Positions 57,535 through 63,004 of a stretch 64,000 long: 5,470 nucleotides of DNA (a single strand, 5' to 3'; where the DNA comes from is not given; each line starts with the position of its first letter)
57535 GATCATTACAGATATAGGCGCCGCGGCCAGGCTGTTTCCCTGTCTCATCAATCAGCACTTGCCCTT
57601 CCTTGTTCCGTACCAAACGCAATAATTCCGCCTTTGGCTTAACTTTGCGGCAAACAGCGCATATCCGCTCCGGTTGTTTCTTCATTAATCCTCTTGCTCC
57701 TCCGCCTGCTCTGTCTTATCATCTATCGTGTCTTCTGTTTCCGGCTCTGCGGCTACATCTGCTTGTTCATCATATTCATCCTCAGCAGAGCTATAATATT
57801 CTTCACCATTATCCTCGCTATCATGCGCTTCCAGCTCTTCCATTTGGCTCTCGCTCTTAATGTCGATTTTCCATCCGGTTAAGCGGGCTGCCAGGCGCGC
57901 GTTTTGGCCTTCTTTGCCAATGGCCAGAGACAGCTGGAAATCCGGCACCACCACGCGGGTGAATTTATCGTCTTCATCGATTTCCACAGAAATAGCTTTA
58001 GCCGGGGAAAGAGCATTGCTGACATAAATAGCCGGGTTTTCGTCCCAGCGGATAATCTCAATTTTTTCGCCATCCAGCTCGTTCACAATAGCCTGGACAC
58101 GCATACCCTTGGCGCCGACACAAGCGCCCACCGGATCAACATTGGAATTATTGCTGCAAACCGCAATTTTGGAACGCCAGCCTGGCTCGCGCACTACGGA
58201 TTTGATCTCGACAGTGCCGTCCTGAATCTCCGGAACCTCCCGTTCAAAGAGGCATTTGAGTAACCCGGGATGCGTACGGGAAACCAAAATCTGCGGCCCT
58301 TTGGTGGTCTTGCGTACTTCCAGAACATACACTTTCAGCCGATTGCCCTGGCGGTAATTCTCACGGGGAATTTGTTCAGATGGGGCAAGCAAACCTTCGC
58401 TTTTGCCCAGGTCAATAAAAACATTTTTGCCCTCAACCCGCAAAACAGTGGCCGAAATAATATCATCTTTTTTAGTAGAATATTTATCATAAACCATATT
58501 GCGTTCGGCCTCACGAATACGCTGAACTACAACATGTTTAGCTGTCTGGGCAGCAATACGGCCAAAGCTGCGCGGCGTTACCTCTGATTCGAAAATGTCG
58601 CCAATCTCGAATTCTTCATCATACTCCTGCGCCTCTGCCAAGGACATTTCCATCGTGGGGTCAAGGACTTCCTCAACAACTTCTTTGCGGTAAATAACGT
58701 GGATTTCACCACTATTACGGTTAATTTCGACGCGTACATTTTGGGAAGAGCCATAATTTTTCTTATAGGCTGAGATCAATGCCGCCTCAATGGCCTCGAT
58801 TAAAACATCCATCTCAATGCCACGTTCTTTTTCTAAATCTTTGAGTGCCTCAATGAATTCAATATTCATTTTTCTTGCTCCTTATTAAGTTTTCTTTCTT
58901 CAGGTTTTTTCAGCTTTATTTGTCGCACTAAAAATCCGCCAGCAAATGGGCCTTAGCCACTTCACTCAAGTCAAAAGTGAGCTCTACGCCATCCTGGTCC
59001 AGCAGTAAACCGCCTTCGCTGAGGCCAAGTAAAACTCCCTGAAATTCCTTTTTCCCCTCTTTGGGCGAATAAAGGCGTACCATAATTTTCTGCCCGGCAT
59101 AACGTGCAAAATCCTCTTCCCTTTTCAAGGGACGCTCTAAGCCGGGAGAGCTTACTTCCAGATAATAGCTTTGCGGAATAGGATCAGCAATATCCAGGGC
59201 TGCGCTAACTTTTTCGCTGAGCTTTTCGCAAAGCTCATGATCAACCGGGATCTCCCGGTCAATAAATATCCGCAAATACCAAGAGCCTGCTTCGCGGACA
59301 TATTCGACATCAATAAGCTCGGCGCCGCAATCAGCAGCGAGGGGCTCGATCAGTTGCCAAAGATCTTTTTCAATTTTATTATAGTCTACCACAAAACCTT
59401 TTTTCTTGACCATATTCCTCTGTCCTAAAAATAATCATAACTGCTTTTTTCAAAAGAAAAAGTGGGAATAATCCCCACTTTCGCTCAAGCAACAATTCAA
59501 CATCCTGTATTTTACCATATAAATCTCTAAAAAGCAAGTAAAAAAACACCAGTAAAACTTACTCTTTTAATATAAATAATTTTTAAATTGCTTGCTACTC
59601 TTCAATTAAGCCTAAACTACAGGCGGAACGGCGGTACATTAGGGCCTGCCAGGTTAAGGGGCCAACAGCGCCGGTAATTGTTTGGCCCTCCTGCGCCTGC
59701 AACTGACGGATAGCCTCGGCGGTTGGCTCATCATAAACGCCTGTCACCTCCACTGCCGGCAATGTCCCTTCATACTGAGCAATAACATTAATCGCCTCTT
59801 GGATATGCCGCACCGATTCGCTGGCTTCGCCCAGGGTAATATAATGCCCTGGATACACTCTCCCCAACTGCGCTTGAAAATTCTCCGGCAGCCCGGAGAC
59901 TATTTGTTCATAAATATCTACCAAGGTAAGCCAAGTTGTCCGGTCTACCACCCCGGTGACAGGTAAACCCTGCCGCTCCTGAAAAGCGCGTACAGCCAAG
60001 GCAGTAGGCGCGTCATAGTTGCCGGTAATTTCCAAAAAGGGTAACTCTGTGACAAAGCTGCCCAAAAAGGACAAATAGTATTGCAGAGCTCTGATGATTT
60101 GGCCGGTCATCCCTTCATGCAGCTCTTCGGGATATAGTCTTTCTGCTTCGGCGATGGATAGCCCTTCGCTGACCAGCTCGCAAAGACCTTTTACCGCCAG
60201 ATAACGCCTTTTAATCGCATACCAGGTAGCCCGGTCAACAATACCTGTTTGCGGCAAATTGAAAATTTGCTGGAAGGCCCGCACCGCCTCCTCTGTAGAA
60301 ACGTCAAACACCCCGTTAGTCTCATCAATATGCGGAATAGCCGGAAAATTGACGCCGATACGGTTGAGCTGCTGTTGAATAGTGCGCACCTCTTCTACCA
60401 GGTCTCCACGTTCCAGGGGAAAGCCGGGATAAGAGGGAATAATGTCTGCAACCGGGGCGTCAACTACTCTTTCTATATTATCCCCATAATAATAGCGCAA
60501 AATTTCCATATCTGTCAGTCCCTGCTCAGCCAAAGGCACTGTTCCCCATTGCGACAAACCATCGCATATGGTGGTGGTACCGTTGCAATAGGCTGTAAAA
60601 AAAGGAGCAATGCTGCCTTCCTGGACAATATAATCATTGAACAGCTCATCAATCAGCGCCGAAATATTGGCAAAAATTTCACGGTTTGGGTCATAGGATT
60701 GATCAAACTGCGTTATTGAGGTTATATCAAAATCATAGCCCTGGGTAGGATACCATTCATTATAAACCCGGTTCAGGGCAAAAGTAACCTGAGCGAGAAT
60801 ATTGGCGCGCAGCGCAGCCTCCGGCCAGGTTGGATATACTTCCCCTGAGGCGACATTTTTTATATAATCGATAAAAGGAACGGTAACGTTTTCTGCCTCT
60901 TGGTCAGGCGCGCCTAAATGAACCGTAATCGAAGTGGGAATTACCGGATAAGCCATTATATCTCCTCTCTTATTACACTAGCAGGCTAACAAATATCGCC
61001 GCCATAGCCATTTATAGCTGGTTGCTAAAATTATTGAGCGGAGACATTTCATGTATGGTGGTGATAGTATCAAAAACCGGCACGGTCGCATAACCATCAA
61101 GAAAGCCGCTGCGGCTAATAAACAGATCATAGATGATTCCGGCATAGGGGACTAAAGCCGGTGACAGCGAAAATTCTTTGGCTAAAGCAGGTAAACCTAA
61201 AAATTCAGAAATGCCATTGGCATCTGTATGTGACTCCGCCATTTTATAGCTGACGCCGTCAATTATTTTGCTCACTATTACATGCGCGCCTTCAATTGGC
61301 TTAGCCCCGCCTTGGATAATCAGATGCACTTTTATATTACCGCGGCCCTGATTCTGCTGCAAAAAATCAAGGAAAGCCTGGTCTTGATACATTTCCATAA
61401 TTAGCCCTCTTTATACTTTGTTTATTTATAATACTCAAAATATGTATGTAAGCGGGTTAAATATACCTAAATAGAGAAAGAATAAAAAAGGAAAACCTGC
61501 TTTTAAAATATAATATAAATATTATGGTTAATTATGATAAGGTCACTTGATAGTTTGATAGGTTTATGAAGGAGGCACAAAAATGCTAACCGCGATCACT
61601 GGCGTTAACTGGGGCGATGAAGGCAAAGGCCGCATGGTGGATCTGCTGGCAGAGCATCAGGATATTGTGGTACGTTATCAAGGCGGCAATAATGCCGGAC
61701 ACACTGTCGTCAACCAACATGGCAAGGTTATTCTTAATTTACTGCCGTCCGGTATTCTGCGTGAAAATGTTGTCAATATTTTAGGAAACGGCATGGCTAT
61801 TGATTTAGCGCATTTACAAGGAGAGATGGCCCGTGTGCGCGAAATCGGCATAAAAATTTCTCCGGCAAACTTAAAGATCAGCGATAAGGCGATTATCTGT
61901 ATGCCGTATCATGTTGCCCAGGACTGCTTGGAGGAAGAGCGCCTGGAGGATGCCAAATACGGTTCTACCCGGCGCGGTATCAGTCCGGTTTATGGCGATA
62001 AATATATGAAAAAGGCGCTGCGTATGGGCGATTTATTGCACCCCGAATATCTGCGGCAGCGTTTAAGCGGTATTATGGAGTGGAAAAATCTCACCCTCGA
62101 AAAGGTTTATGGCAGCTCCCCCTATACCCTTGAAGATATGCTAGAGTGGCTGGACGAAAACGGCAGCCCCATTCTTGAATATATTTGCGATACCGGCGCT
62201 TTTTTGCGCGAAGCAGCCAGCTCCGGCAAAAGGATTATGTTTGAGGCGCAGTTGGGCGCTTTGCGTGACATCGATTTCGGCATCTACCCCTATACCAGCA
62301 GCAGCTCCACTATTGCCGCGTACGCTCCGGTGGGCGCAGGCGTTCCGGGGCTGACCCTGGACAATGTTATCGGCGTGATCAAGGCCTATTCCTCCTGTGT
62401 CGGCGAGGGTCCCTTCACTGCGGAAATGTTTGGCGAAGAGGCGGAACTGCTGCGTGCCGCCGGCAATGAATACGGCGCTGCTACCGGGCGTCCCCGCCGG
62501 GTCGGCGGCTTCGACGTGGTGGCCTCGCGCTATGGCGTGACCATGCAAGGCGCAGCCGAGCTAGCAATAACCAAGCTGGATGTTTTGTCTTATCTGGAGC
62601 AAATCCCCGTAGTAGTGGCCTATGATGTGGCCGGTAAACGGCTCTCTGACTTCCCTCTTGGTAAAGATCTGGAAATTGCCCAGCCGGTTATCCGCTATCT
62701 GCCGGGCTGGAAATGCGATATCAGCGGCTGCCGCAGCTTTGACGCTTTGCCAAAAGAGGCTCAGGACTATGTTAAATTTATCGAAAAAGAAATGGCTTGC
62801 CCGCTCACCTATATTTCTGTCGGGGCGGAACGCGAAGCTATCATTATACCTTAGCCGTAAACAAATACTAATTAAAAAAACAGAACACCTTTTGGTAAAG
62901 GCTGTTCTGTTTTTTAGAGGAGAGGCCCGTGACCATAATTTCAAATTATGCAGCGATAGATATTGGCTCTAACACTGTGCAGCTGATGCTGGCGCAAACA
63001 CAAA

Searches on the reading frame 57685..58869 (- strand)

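Call 75: search_protein_families(library=pfam, proteins=[window:57685-58869:-], max_evalue=0.00001)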
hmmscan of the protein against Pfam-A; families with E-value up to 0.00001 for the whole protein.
window:57685-58869:- (394 aa): 3 families
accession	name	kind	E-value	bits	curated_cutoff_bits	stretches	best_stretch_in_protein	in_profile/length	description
PF08529.16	NusA_N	-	8.5e-44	149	23.8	1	4-124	1-119/119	NusA N-terminal domain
PF13184.12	KH_5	-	1.3e-27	96.2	27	1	229-297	1-69/69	NusA-like KH domain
PF00575.29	S1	-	2.8e-10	40.8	22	1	133-194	3-71/74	S1 RNA binding domain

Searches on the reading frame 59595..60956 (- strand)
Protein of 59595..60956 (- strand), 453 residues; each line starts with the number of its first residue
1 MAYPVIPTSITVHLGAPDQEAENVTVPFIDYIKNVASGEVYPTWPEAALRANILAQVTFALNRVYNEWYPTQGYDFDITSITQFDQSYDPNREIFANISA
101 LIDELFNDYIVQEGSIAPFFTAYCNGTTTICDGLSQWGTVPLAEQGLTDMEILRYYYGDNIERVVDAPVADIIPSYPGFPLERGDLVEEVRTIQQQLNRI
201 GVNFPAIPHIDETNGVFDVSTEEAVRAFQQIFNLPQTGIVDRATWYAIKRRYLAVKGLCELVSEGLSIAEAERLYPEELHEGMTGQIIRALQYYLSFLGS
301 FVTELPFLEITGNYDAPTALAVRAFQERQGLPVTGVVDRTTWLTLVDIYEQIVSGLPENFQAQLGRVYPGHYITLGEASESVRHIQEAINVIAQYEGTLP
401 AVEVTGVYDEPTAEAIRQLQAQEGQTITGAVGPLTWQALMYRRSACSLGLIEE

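Call 75: search_protein_families(library=pfam, proteins=[window:59595-60956:-], max_evalue=0.00001)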
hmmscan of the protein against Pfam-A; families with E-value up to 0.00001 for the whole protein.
window:59595-60956:- (453 aa): 1 family
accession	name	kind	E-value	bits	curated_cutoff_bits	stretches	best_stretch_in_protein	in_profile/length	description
PF01471.23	PG_binding_1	-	6.7e-47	157.9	23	3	188-248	3-57/57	Putative peptidoglycan binding domain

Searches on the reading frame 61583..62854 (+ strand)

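Call 75: search_protein_families(library=pfam, proteins=[window:61583-62854:+], max_evalue=0.00001)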
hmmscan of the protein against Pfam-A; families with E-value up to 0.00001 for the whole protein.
window:61583-62854:+ (423 aa): 1 family
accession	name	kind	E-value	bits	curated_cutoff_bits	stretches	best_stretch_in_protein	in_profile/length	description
PF00709.27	Adenylsucc_synt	-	1.7e-155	518.3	27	1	5-421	2-416/416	Adenylosuccinate synthetase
